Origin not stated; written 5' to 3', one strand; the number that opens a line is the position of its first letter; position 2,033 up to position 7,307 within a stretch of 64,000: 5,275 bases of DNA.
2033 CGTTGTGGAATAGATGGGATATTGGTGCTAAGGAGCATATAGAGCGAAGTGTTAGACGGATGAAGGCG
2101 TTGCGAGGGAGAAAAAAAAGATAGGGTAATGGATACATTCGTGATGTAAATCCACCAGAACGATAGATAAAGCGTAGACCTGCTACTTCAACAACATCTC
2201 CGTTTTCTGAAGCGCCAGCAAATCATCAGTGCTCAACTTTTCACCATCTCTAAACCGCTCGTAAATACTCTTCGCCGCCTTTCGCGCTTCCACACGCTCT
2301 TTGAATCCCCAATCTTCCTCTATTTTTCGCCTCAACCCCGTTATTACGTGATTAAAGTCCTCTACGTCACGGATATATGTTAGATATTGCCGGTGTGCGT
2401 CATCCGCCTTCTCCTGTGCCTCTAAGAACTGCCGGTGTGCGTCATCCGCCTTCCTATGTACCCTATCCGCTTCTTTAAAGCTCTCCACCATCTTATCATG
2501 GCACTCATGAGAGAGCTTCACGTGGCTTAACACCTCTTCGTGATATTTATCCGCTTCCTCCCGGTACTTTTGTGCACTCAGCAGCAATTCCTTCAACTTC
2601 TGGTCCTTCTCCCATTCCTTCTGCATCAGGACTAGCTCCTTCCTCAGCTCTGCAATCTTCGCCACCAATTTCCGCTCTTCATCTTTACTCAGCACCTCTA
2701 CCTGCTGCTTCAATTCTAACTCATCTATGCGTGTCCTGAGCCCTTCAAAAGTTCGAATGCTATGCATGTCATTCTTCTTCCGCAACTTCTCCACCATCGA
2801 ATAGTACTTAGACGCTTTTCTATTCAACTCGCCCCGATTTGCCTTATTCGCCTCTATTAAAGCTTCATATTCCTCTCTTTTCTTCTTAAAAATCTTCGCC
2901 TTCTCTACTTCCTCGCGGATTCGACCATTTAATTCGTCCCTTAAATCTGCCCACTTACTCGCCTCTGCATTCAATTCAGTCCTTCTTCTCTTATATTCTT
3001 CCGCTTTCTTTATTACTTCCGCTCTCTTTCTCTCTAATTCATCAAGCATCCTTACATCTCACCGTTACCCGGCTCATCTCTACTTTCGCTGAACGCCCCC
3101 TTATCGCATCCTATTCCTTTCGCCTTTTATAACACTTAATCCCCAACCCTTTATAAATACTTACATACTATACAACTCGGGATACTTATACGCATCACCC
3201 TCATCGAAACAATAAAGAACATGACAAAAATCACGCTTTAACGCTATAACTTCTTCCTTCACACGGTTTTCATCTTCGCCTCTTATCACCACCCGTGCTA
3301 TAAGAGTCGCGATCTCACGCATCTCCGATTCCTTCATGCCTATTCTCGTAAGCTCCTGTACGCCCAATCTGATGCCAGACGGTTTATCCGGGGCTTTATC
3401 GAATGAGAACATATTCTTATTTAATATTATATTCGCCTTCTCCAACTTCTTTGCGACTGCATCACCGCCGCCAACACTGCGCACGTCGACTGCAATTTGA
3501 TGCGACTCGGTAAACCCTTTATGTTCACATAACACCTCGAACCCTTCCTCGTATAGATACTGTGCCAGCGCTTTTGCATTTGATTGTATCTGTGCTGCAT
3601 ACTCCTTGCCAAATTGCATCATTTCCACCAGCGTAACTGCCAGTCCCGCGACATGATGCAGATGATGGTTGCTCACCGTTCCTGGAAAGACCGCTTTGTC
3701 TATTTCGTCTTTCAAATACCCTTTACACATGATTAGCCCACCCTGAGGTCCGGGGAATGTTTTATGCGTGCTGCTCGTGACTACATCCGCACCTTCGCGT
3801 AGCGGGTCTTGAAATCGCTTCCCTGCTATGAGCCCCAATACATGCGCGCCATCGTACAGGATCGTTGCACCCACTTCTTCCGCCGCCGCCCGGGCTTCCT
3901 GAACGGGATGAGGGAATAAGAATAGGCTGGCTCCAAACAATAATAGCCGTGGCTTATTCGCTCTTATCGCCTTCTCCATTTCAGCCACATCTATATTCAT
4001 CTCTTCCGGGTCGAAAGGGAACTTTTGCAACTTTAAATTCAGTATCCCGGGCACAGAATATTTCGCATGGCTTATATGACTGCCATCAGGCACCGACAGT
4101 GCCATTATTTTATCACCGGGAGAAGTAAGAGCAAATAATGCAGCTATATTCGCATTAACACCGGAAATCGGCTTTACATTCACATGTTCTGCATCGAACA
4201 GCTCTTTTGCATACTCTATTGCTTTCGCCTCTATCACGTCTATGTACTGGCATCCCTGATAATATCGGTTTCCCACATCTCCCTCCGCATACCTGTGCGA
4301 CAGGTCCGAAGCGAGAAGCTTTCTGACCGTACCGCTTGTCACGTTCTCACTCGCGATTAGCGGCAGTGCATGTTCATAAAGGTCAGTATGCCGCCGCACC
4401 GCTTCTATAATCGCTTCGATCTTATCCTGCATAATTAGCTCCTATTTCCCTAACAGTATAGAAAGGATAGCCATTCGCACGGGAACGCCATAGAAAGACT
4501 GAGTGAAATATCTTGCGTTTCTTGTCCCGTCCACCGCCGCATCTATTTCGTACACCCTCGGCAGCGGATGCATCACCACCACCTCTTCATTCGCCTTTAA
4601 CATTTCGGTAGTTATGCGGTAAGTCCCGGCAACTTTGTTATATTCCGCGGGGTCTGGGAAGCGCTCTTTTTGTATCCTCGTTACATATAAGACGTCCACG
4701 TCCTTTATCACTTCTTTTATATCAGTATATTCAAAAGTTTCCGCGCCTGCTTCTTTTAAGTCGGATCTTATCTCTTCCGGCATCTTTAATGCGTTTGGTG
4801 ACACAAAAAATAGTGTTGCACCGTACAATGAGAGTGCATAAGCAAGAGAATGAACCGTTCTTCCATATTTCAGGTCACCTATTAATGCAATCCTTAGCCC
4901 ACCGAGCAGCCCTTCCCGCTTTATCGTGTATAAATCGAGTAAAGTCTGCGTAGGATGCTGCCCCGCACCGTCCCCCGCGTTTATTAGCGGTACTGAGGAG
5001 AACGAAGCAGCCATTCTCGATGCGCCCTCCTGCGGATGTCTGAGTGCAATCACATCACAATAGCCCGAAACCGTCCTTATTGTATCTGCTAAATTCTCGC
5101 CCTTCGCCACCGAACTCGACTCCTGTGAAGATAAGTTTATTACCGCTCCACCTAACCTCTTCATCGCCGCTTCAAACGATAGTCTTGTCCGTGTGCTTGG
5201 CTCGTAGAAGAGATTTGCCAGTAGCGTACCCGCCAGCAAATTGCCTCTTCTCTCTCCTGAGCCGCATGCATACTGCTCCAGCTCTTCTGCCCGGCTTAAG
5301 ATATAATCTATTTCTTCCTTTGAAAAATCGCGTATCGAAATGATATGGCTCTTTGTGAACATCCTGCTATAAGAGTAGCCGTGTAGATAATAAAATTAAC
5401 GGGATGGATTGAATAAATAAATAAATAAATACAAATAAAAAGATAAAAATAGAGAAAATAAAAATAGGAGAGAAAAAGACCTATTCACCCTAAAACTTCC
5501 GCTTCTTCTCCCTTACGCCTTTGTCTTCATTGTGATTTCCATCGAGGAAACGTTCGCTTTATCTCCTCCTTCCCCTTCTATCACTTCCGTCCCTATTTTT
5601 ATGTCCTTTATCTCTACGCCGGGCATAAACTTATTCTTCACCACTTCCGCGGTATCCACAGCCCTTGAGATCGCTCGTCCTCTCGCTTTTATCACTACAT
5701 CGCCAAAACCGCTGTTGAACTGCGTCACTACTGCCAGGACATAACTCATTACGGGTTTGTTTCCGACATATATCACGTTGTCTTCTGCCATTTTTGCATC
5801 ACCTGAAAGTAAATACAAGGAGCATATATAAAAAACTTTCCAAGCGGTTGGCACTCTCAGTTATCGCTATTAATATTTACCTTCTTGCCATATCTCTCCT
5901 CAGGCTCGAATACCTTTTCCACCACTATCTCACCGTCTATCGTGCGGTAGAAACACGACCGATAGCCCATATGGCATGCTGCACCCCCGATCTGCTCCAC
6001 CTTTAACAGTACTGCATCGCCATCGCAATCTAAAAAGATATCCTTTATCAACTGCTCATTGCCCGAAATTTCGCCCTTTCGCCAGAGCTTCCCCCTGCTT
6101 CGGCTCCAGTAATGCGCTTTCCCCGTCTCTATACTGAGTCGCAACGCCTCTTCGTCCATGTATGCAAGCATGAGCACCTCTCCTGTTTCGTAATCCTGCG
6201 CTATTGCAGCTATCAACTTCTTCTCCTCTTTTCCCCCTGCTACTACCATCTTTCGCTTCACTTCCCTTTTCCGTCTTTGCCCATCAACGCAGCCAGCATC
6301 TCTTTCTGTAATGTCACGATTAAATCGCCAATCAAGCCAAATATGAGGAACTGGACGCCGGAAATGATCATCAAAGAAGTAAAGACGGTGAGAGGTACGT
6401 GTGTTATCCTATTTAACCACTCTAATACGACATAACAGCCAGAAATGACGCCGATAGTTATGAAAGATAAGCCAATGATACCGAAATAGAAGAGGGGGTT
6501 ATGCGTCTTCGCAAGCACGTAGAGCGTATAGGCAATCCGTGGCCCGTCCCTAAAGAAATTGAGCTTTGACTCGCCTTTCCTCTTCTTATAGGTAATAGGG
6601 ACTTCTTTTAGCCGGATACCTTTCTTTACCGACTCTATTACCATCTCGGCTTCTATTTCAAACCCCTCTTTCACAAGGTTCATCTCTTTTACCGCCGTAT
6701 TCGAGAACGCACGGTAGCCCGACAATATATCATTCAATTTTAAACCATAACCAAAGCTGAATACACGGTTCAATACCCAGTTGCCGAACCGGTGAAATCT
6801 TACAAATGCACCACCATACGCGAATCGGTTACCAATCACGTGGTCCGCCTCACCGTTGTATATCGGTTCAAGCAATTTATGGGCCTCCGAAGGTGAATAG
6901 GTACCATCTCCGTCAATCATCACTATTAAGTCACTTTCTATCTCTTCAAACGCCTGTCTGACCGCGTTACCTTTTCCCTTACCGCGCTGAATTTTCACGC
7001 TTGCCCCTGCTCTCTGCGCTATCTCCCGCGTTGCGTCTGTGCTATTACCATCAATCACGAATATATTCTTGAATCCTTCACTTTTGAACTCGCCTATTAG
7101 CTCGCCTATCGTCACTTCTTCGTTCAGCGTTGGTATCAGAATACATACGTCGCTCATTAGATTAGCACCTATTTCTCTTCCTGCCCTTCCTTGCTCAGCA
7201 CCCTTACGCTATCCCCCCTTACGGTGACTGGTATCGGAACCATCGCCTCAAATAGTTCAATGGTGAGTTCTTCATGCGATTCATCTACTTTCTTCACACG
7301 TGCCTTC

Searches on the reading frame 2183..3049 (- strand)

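Call 51: search_protein_families(library=pfam, proteins=[window:2183-3049:-], max_evalue=0.001)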
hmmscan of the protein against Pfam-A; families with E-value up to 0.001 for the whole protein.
window:2183-3049:- (288 aa): 1 family
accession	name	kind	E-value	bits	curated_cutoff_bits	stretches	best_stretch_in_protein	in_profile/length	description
PF23435.1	DUF7121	-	1e-41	143.8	29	1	9-286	34-307/307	Family of unknown function (DUF7121)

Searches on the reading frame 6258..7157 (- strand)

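Call 51: search_protein_families(library=pfam, proteins=[window:6258-7157:-], max_evalue=0.001)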
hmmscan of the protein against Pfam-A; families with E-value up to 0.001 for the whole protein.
window:6258-7157:- (299 aa): 1 family
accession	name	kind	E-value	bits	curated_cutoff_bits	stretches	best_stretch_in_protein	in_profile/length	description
PF00535.33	Glycos_transf_2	-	4.9e-22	79.1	23.3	1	5-136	1-140/168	Glycosyl transferase family 2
